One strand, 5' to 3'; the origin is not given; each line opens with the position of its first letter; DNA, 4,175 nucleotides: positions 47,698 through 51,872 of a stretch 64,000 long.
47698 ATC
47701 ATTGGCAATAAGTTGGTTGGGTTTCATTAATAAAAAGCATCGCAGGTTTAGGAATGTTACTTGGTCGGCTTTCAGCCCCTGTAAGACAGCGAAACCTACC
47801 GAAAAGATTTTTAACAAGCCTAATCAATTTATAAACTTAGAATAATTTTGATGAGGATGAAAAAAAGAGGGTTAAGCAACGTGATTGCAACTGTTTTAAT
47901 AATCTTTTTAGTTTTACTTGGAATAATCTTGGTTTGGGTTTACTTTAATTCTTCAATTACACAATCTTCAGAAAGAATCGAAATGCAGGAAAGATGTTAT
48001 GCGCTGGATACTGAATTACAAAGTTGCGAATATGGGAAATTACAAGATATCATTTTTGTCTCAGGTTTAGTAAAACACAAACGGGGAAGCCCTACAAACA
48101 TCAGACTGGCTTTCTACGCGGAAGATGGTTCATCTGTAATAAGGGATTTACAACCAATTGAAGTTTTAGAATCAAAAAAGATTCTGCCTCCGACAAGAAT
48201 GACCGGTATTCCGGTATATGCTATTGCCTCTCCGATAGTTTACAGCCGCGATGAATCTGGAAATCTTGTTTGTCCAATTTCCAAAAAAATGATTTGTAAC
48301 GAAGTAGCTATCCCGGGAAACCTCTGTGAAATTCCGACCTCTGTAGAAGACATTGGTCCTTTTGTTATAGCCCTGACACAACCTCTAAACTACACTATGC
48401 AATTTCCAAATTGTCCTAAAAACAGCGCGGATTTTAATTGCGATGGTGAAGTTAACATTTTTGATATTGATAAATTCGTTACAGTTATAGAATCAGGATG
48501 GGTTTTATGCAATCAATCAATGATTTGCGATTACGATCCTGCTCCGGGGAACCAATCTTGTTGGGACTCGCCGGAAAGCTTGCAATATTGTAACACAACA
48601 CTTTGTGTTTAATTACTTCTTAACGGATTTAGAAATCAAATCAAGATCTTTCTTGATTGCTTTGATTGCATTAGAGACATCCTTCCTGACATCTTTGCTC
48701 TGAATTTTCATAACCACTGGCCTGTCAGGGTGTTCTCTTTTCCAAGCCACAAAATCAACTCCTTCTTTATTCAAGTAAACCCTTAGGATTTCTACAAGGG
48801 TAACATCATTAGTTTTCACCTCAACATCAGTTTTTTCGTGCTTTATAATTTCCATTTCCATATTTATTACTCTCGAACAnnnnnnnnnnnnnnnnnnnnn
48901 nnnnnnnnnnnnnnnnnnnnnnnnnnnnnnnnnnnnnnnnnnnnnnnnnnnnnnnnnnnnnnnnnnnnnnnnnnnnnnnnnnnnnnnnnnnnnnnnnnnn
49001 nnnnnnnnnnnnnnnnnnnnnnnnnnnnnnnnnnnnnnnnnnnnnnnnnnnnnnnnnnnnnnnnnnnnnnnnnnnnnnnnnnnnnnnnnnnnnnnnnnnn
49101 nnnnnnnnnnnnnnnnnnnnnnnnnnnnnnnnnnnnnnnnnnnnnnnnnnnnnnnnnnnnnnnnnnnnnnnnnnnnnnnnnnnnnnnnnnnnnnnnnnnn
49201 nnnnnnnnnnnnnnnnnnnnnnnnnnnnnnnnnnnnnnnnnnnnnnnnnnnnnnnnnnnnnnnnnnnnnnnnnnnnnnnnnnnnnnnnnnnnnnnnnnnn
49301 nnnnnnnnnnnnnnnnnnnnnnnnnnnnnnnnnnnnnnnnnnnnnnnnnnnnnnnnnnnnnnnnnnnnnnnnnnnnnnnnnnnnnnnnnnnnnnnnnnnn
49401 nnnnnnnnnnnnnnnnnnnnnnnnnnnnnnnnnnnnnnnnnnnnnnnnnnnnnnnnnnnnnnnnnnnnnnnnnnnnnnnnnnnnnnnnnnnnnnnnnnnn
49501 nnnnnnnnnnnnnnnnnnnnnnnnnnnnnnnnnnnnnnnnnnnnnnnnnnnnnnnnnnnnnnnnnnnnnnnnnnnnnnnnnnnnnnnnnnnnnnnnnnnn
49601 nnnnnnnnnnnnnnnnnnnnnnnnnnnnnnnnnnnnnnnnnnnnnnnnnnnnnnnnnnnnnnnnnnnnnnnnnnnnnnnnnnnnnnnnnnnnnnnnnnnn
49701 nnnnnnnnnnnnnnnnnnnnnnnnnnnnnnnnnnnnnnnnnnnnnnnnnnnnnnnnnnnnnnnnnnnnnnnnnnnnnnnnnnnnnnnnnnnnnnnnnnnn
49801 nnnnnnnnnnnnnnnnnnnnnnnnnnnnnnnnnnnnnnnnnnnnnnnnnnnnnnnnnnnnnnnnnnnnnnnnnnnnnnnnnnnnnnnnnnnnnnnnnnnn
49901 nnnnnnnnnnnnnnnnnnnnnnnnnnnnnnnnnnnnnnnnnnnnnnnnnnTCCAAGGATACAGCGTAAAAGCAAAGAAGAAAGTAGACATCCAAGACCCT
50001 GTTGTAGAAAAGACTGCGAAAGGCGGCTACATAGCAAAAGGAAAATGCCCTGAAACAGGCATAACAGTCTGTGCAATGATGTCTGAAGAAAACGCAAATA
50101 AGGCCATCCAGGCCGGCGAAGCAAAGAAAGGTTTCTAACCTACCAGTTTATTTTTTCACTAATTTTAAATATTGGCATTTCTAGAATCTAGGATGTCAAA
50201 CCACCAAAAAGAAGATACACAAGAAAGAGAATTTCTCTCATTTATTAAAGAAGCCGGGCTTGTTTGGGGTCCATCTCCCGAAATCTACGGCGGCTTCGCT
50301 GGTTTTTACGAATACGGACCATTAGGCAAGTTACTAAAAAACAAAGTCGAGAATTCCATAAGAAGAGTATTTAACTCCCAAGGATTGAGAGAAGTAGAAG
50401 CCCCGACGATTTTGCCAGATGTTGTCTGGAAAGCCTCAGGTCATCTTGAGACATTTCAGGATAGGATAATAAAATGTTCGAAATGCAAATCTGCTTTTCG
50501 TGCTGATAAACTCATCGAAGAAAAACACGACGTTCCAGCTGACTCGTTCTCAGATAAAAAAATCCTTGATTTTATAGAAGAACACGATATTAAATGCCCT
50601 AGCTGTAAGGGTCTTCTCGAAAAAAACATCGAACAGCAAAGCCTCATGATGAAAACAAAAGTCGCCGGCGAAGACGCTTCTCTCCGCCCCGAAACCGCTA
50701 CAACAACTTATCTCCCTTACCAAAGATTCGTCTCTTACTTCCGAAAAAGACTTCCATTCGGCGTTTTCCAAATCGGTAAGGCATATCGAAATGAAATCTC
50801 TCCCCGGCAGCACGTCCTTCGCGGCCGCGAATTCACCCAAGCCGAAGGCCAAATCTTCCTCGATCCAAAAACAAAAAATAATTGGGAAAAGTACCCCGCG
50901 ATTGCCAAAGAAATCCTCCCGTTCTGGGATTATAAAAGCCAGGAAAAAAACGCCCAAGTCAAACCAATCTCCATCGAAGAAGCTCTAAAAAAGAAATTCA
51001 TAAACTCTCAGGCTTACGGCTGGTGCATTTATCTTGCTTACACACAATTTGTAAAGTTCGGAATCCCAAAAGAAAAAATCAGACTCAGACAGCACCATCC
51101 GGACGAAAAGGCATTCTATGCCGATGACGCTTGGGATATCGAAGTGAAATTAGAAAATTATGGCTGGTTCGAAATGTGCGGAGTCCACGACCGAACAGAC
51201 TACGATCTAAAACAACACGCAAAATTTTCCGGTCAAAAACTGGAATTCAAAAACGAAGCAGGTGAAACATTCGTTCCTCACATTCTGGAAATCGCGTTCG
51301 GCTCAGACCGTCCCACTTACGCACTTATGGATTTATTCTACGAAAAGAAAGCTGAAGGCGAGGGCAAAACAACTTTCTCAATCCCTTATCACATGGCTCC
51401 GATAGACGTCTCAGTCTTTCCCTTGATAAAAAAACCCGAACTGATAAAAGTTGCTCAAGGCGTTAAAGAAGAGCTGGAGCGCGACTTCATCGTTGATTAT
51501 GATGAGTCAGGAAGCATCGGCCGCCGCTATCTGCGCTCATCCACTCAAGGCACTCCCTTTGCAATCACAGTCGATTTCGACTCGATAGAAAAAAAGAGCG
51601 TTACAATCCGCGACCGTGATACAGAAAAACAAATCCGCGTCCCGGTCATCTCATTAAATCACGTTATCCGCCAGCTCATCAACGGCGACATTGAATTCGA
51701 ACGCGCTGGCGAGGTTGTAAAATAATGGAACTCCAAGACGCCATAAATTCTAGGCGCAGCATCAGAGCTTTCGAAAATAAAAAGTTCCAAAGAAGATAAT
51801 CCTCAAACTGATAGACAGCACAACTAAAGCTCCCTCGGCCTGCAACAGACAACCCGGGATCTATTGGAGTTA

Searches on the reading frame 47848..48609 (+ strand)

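Call 31: search_protein_families(library=pfam, max_evalue=0.1, proteins=[window:47848-48609:+])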
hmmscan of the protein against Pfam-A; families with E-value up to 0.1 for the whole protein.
window:47848-48609:+ (254 aa): 1 family
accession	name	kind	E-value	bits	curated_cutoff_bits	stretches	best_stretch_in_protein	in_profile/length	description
PF06837.17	Fijivirus_P9-2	-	0.0018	18.4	27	1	7-57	83-134/178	Fijivirus P9-2 protein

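Call 80: search_protein_families(library=ncbifam, max_evalue=1, proteins=[window:47851-48609:+])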
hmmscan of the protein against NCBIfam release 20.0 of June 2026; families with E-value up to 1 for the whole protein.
window:47851-48609:+ (253 aa): 3 families
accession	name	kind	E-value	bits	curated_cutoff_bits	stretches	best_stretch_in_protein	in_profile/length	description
TIGR02537.2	arch_flag_Nterm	domain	0.0045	16.5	20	1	5-34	2-31/33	archaellin/type IV pilin N-terminal domain-containing protein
NF053671.1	bindosome_BasC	exception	0.14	12.1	260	1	2-38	3-39/140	bindosome assembly system protein BasC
NF042931.1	SAG1386_EF1546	equivalog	0.24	11.5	80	1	4-43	22-61/158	SAG1386/EF1546 family surface-associated protein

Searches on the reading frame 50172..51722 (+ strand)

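Call 7: search_protein_families(library=pfam, max_evalue=0.001, proteins=[window:50172-51722:+])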
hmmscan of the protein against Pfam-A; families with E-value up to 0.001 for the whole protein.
window:50172-51722:+ (517 aa): 2 families
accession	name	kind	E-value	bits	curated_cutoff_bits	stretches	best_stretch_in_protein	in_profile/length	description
PF03129.25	HGTP_anticodon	-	1.5e-17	64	21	1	412-501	1-93/94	Anticodon binding domain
PF00587.30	tRNA-synt_2b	-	4.3e-11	43.6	29.3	1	167-380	9-170/179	tRNA synthetase class II core domain (G, H, P, S and T)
